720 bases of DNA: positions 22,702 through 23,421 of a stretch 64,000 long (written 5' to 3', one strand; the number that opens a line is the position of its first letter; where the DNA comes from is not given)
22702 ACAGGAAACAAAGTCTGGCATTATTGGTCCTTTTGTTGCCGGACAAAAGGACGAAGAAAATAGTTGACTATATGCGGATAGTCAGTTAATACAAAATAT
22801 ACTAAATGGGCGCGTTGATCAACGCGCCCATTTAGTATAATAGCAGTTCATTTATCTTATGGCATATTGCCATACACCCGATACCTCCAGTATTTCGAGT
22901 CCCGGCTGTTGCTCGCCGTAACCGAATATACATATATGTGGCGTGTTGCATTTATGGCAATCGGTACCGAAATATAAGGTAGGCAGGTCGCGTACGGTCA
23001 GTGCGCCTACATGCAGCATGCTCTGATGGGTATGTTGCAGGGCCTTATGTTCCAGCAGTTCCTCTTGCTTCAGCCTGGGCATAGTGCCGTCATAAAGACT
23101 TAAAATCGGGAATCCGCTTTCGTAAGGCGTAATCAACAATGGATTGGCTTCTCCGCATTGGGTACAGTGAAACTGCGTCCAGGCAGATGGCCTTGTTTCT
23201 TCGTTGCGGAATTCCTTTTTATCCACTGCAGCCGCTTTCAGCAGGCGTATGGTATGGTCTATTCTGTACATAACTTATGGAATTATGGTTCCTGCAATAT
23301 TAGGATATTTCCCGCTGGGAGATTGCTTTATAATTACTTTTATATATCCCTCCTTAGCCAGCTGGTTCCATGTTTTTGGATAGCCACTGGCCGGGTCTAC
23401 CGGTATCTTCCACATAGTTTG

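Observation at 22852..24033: Secreted TNT-like NAD+ glycohydrolase toxin candidate with an adjacent small zinc-ribbon partner (possible toxin/immunity pair)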

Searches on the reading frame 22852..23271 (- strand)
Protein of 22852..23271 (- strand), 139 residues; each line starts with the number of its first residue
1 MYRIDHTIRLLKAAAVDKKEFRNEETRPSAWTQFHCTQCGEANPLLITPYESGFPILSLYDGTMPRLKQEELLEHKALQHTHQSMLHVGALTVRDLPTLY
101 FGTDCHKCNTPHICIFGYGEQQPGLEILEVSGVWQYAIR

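Call 3: search_protein_families(library=pfam, proteins=[window:22852-23271:-], max_evalue=10)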
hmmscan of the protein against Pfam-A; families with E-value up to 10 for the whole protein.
window:22852-23271:- (139 aa): 0 families

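Call 4: search_protein_families(library=ncbifam, proteins=[window:22852-23271:-], max_evalue=10)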
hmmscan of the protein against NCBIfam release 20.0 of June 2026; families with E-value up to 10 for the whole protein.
window:22852-23271:- (139 aa): 0 families

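Call 7: find_homologous_proteins(query=window:22852-23271:-)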
Query window:22852-23271:- (139 aa): 71 proteins with E <= 0.001 among 75 candidates.
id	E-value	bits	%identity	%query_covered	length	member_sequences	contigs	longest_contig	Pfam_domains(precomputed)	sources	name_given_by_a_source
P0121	5.3e-90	317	98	100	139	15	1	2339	-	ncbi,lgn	ncbi:hypothetical protein D3C72_1007470 [compost metagenome]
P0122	5.1e-51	190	62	100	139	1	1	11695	-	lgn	-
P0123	1.5e-41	160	54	98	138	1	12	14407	-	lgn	-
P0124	9.1e-41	157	53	98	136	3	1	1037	-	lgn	-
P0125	1.4e-40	156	53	98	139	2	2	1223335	-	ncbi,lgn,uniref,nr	ncbi:hypothetical protein B0A69_13105 [Chryseobacterium shigense]|uniref:Uncharacterized protein n=1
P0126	1.9e-40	156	53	98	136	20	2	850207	-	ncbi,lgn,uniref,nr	ncbi:hypothetical protein [Chryseobacterium gleum]|uniref:hypothetical protein n=1 Tax=Chryseobacter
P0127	3.2e-40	155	54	98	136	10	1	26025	-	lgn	-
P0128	3.3e-40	155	54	98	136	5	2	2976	-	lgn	-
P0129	4.4e-40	155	54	98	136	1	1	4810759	-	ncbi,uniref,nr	ncbi:hypothetical protein [Chryseobacterium sp. G0201]|uniref:hypothetical protein n=1 Tax=Chryseoba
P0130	6.3e-40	154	52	98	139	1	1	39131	-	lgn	-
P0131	6.8e-40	154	54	98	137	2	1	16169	-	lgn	-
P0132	1.6e-39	153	51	98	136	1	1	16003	-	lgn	-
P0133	2.2e-39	153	51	98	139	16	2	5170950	-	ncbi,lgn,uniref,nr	ncbi:hypothetical protein [Chryseobacterium viscerum]|uniref:hypothetical protein n=1 Tax=Chryseobac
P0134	3.4e-39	152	52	98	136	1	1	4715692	-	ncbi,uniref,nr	ncbi:hypothetical protein DDI74_03130 [Chryseobacterium gleum]|uniref:hypothetical protein n=1 Tax=C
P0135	6.4e-39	151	53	98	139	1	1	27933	-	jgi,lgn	-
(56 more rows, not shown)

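Call 9: find_related_loci(query=window:22852-23271:-, collection=genome_contigs, flank=5000)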
Query window:22852-23271:- (139 aa) in genome_contigs; peptide patterns used: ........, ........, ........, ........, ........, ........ (x = any residue, [..] = any of these).
102 stretches matched a pattern; 33 encode a relative of the query (tblastn E <= 1e-3); 33 distinct loci.
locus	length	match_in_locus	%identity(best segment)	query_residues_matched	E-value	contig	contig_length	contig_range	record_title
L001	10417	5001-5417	99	1-139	1e-94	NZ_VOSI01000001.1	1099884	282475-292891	Edaphocola aurantiacus strain H2 Scaffold1, whole genome shotgun sequence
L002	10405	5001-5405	54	1-136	5e-46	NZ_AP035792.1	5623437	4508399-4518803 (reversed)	Chryseobacterium sp. KCF3-3 chromosome, complete genome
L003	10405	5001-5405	52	1-136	2e-45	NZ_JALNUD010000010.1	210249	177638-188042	Chryseobacterium sp. GM_Chr_2 iso00_35_10, whole genome shotgun sequence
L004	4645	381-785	54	1-136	3e-45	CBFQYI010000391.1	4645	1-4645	MAG TPA_asm: uncultured Chryseobacterium sp. isolate SRR25996608_metabat2_10 genome assembly, contig: ERZ27321123.1804,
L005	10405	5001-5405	49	1-136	9e-44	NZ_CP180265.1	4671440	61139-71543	Chryseobacterium sp. MMS23-Vi53 chromosome, complete genome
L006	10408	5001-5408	50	1-137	8e-44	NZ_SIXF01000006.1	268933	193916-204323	Pedobacter kyonggii strain K-4-11-1 contig6, whole genome shotgun sequence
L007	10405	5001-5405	51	1-136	5e-44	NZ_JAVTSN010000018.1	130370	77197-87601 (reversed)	Pedobacter psychrodurus strain DE_0801 contig_0018, whole genome shotgun sequence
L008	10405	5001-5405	51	1-136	6e-44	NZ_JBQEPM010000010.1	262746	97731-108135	Pedobacter sp. 22163 scaffold10, whole genome shotgun sequence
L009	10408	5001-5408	51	1-137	6e-44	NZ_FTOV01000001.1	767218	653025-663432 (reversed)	Chryseobacterium gambrini strain DSM 18014, whole genome shotgun sequence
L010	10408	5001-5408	50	1-137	2e-43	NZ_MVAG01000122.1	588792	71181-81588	Chryseobacterium mucoviscidosis strain VT16-26 NODE_2_length_588792_cov_241.008_ID_3, whole genome shotgun sequence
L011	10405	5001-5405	51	1-136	2e-43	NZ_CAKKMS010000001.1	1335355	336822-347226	Pedobacter sp. Bi126, whole genome shotgun sequence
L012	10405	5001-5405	51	1-136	2e-43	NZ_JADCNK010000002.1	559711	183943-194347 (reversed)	Pedobacter sp. MR2016-19 Contig_02, whole genome shotgun sequence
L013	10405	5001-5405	51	1-136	1e-43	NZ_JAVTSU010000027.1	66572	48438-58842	Pedobacter miscanthi strain DE_0302 contig_0027, whole genome shotgun sequence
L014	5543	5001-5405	51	1-136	1e-43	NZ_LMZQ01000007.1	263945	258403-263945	Pedobacter ginsenosidimutans strain KACC 14530 contig07, whole genome shotgun sequence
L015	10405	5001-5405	49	1-136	2e-43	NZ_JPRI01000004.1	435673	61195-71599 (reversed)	Chryseobacterium vrystaatense strain LMG 22846 contig04, whole genome shotgun sequence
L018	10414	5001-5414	50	1-139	1e-42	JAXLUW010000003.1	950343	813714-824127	MAG: Cytophagales bacterium isolate STL-BAC40 C1.163.fa-3, whole genome shotgun sequence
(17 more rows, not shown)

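Call 15: search_solved_structures(query=A2, max_evalue=10, show_alignments=2)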
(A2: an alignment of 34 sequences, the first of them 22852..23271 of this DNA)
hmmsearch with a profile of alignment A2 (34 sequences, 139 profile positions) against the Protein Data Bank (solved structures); distinct sequences matched with E-value up to 10: 9.
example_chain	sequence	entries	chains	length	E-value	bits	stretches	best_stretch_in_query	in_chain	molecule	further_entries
2r84_A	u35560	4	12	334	0.13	15.2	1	50-102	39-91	PurP protein PF1517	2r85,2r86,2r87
6znp_A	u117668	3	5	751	0.14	15.1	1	59-101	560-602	Uncharacterized ATP-dependent helicase YprA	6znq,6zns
9qs7_A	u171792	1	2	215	0.4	13.6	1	19-127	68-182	Acetoin utilization protein AcuB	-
9s4v_A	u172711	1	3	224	0.46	13.4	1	19-127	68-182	Acetoin utilization protein AcuB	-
4pof_A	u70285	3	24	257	0.76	12.7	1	22-52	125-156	Cell division control protein 21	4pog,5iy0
4ywm_A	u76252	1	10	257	0.77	12.7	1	22-52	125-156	Cell division control protein 21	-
5jdd_A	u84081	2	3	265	0.93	12.4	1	4-63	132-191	Titin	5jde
4ywl_A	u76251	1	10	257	1.2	12.1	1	22-52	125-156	Cell division control protein 21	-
4c2m_I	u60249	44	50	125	6.1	9.7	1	10-43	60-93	DNA-DIRECTED RNA POLYMERASE I SUBUNIT RPA12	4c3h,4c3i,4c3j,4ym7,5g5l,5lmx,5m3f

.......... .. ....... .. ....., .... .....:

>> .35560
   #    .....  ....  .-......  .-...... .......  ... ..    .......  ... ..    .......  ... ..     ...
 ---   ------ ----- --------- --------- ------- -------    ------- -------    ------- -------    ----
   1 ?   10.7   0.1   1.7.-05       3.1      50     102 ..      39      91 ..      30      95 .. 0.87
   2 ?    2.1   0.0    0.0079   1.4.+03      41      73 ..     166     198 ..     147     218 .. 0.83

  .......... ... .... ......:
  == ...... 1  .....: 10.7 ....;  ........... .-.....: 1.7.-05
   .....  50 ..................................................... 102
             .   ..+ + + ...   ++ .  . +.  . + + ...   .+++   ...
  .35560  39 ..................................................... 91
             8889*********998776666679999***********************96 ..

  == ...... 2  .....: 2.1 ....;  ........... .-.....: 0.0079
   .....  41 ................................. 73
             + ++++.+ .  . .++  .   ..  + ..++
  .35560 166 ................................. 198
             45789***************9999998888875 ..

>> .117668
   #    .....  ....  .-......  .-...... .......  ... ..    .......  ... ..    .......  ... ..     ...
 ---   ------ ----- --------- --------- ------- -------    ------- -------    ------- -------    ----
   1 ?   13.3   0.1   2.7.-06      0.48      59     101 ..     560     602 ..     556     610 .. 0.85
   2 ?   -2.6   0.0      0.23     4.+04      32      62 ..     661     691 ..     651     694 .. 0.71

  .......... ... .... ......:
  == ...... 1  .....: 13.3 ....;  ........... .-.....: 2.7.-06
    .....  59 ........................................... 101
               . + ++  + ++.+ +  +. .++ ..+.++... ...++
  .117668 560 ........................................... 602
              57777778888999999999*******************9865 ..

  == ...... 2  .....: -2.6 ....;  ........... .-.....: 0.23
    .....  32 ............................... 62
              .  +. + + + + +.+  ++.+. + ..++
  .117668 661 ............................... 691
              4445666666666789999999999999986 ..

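Call 25: predict_structure(alignment_id=A2)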
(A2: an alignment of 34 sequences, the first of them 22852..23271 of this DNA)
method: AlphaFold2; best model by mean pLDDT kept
length: 139 residues; sequences in the alignment: 34
mean_pLDDT: 94.7   pTM: 0.89
mean pLDDT of the five models: 94.7, 94.1, 93.8, 93.4, 93.1
residues with pLDDT >= 90: 127; 70-90: 12; 50-70: 0; < 50: 0
segments of 3 or more residues with pLDDT < 50: none
pLDDT, mean of each block of 10 residues (from residue 1): 94 98 95 98 95 93 84 95 93 96 98 97 94 96
secondary structure, 60 per line:
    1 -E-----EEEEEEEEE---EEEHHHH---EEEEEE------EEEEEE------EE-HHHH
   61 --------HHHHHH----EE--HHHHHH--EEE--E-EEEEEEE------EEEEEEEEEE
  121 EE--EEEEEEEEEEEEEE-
elements in order: E8-16 E20-22 H23-26 E30-35 E42-47 H57-60 H69-74 H83-88 E91-93 E98-104 E111-122 E125-138

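Call 27: search_protein_families(library=pfam, proteins=[L018:2181-4994:+, L018:5416-5883:+, L018:5887-6660:+, L018:1472-2209:+], max_evalue=0.1)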
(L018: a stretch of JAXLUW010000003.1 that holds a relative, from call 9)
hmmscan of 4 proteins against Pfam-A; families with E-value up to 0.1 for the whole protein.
L018:2181-4994:+ (937 aa): 1 family
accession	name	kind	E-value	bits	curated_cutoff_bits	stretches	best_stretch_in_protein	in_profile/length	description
PF14021.12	TNT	-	8.9e-08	32.9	27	1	805-894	2-72/88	Tuberculosis necrotizing toxin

L018:5416-5883:+ (155 aa): 3 families
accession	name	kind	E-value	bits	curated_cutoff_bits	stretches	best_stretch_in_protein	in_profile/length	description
PF04471.18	Mrr_cat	-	0.014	15.9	21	1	9-59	10-57/115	Restriction endonuclease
PF03698.18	UPF0180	-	0.021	15.5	25.4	1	12-49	12-48/77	Uncharacterised protein family (UPF0180)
PF18225.7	AbfS_sensor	-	0.038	14.3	26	1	119-143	7-31/65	Sensor histidine kinase (AbfS) sensor domain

L018:5887-6660:+ (257 aa): 1 family
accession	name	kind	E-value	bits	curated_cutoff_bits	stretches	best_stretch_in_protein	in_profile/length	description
PF15575.11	Imm49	-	8.2e-11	42.3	30.1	1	134-240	98-217/217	Immunity protein 49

L018:1472-2209:+ (245 aa): 2 families
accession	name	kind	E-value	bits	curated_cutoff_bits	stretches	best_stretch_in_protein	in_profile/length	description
PF13583.11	Reprolysin_4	-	0.044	13.9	22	0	27-69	42-84/203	Metallo-peptidase family M12B Reprolysin-like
PF07523.18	Big_3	-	0.049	14.4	21.2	0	29-55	43-68/68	Bacterial Ig-like domain (group 3)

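Call 35: search_protein_families(library=padloc, proteins=[window:22852-23271:-], max_evalue=1)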
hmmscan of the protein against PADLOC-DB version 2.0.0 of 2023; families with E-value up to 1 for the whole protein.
window:22852-23271:- (139 aa): 0 families

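Call 48: search_protein_representatives(alignment_id=A2)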
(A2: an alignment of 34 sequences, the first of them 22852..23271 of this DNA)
Query: 34 sequences, 139 profile positions. Proteins with E-value up to 0.001 (for the whole library): 88; up to 1e-10: 59; up to 1e-30: 11. The best 88 are listed.
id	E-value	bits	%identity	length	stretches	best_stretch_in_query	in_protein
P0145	1.6e-70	251.5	-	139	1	1-138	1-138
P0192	8.5e-45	168.1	-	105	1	1-104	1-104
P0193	6.3e-42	158.8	-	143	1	2-135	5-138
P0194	5.7e-40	152.5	-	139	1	1-136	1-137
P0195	3.8e-37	143.3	-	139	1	3-138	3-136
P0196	9.4e-37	142.0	-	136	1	1-137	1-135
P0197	7.4e-35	135.9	-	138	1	1-138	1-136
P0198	1.5e-34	134.9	-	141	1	1-135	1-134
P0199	1.2e-32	128.8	-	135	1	8-134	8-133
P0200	2.7e-31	124.4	-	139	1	1-136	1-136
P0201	4.4e-31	123.7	-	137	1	1-136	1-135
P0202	5.6e-30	120.1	-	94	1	1-77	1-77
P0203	7.8e-30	119.6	-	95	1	48-136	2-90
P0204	3.1e-29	117.7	-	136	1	6-137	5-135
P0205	3.9e-29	117.4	-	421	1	2-136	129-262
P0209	2.7e-28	114.6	-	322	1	1-136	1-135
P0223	2.2e-21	92.2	-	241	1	27-136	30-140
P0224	4.2e-21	91.3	-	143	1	3-136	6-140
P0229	1.3e-19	86.5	-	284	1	4-135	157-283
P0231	6.2e-19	84.3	-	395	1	13-137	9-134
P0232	3.2e-18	82.0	-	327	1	4-135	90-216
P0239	3.4e-13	65.7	-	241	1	15-133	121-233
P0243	5.2e-12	61.9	-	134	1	28-137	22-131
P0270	2.8e-05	40.0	-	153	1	35-136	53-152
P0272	1.5e-04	37.7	-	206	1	25-137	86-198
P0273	1.7e-04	37.5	-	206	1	29-137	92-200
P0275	3.1e-04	36.7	-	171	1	25-136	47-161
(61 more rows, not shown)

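Call 50: search_protein_families(library=pfam, proteins=[P0205, P0209, P0223, P0229, P0231, P0232, P0239, P0272, P0273, P0275], max_evalue=0.01)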
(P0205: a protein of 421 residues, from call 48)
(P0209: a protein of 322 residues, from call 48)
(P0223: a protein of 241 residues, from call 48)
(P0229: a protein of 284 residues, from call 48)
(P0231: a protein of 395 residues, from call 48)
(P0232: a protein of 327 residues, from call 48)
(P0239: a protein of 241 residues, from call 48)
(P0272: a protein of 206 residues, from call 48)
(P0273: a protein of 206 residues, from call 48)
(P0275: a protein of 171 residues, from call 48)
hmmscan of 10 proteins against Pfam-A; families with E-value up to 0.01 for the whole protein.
P0205 (421 aa): 5 families
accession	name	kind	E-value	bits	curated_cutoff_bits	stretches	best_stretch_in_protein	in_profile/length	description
PF12796.13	Ank_2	-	2.8e-18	66.7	27.3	1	309-403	1-89/90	Ankyrin repeats (3 copies)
PF13857.12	Ank_5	-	8.9e-15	55.1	27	2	303-346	14-56/56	Ankyrin repeats (many copies)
PF00023.36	Ank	-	2.1e-14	53.2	21.1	2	342-369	5-32/33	Ankyrin repeat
PF13606.12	Ank_3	-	3e-13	48.9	22.3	2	305-332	2-29/30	Ankyrin repeat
PF13637.12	Ank_4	-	5.7e-12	46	22.7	2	343-394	1-50/50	Ankyrin repeats (many copies)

P0209 (322 aa): 1 family
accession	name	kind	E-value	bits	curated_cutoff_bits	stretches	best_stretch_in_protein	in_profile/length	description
PF14021.12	TNT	-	0.0046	17.8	27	1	188-257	23-85/88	Tuberculosis necrotizing toxin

P0223 (241 aa): 0 families

P0229 (284 aa): 0 families

P0231 (395 aa): 3 families
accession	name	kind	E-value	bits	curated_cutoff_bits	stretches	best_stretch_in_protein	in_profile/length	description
PF15570.11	Imm43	-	1.2e-25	90.9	25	1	164-374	5-209/211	Immunity protein 43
PF07791.16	Imm11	-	0.0048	16.7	22.1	0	192-358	32-189/194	Immunity protein family (Imm11)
PF14376.11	Haem_bd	-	0.009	16.4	27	0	19-60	29-69/133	Haem-binding domain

P0232 (327 aa): 0 families

P0239 (241 aa): 0 families

P0272 (206 aa): 0 families

P0273 (206 aa): 0 families

P0275 (171 aa): 0 families

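Call 52: find_encoding_contigs(protein=P0231, flank=6000, max_places=2)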
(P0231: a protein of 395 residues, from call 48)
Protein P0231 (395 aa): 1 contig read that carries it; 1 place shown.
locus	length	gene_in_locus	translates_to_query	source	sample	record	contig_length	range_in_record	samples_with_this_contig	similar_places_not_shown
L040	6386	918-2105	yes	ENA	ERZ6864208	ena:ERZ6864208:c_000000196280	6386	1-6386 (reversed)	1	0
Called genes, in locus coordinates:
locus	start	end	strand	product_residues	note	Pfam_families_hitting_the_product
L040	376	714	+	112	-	PF13376:OmdA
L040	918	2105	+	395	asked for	PF15570:Imm43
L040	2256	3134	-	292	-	PF00685:Sulfotransfer_1, PF13469:Sulfotransfer_3 (faint)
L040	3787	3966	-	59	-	-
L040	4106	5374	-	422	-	PF00144:Beta-lactamase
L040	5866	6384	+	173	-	?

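Call 53: find_encoding_contigs(protein=P0205, flank=6000, max_places=2)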
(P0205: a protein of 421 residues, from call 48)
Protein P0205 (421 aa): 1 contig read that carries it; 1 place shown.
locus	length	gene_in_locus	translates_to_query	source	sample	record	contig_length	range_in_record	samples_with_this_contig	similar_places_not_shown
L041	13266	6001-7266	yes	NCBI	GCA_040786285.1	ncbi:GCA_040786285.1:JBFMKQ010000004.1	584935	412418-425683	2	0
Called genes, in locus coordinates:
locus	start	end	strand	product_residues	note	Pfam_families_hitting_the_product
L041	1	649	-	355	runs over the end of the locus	PF01063:Aminotran_4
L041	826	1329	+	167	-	PF16267:DUF4920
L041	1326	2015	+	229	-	PF05430:Methyltransf_30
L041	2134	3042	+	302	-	PF01370:Epimerase, PF04321:RmlD_sub_bind (weak), PF08338:DUF1731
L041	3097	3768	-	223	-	PF04264:YceI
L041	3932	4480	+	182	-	PF01025:GrpE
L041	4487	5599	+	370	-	PF00226:DnaJ, PF01556:DnaJ_C, PF00684:DnaJ_CXXCXGXG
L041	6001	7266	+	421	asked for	PF13606:Ank_3 (faint), PF13857:Ank_5, PF00023:Ank (faint), PF12796:Ank_2, PF13637:Ank_4, PF13857:Ank_5 (weak)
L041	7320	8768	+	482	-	PF12796:Ank_2, PF13637:Ank_4 (weak), PF13857:Ank_5 (weak), PF13637:Ank_4, PF13857:Ank_5 (weak), PF12796:Ank_2, PF13857:Ank_5 (weak), PF00023:Ank (weak), +2 more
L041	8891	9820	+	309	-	PF00005:ABC_tran, PF13304:AAA_21 (weak), PF13732:DrrA1-3_C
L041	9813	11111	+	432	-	PF12679:ABC2_membrane_2 (weak), PF12698:ABC2_membrane_3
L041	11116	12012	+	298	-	PF00924:MS_channel_2nd, PF21082:MS_channel_3rd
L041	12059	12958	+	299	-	PF13505:OMP_b-brl (faint), PF10895:DUF2715 (weak)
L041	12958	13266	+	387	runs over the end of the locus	PF00072:Response_reg, PF00158:Sigma54_activat, PF14532:Sigma54_activ_2, PF00004:AAA, PF07728:AAA_5 (weak), PF25601:AAA_lid_14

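Call 56: find_related_loci(query=A2, collection=metagenome_contigs, flank=6000)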
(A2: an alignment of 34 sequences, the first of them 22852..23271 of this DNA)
Query A2 (139 aa) in metagenome_contigs; peptide patterns used: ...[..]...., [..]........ (x = any residue, [..] = any of these).
96 stretches matched a pattern; 51 encode a relative of the query (tblastn E <= 1e-3); 51 distinct loci.
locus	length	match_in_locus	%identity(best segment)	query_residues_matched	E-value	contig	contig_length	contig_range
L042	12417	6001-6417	97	1-139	1e-92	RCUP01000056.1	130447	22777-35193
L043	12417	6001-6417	96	1-139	2e-91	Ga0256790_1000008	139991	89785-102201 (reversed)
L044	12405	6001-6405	54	1-136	4e-47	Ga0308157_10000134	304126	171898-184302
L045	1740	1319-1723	52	1-136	3e-47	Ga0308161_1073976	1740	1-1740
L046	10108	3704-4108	53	1-136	2e-45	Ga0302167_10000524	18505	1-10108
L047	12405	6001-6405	50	1-136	8e-45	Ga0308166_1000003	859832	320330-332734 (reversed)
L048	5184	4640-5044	50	1-136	6e-45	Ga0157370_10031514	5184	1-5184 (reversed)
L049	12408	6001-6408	53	1-137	7e-47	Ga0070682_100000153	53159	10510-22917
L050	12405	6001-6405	51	1-136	3e-44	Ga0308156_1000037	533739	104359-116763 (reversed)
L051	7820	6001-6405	49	1-136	5e-44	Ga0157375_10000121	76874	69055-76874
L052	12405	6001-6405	50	1-136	4e-44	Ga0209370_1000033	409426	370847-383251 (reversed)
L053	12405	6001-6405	53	1-136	1e-43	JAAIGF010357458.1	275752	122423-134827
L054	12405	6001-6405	51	1-136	9e-44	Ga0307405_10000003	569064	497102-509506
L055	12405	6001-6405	51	1-136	1e-43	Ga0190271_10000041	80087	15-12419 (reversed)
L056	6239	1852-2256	51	1-136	1e-43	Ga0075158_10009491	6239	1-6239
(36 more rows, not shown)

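Call 58: find_encoding_contigs(protein=P0270, flank=6000, max_places=2)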
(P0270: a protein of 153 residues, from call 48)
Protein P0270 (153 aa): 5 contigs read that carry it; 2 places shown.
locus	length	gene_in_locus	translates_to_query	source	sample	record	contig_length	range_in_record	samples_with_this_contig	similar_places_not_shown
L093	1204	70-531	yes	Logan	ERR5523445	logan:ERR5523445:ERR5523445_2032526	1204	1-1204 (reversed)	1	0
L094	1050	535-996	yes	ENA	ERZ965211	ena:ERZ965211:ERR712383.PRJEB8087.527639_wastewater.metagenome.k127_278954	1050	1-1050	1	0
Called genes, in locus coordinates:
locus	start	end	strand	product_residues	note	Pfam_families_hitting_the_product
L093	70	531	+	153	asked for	-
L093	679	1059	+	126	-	-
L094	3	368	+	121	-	?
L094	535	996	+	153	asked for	-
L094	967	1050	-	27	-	?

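Call 59: find_encoding_contigs(protein=P0243, flank=6000, max_places=2)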
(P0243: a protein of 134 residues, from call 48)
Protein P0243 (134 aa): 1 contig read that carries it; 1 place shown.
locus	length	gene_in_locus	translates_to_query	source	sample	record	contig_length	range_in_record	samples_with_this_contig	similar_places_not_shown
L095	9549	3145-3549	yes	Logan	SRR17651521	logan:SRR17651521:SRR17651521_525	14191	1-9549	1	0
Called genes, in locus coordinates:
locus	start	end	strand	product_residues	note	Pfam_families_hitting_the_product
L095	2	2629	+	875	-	?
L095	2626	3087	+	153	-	PF27768:UCP033725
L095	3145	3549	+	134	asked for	-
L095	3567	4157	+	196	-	-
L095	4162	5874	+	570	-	-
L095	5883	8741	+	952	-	-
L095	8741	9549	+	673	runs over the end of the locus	PF00041:fn3 (faint), PF25833:Fn3_SaeA_3rd (faint)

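Call 60: find_encoding_contigs(protein=P0224, flank=6000, max_places=2)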
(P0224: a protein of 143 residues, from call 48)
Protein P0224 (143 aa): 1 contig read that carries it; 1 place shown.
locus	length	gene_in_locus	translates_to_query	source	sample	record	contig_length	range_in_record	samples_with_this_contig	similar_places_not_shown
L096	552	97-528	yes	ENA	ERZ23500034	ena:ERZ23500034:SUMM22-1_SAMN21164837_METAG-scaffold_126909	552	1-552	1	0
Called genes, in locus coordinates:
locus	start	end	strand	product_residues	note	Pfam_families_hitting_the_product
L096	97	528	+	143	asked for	-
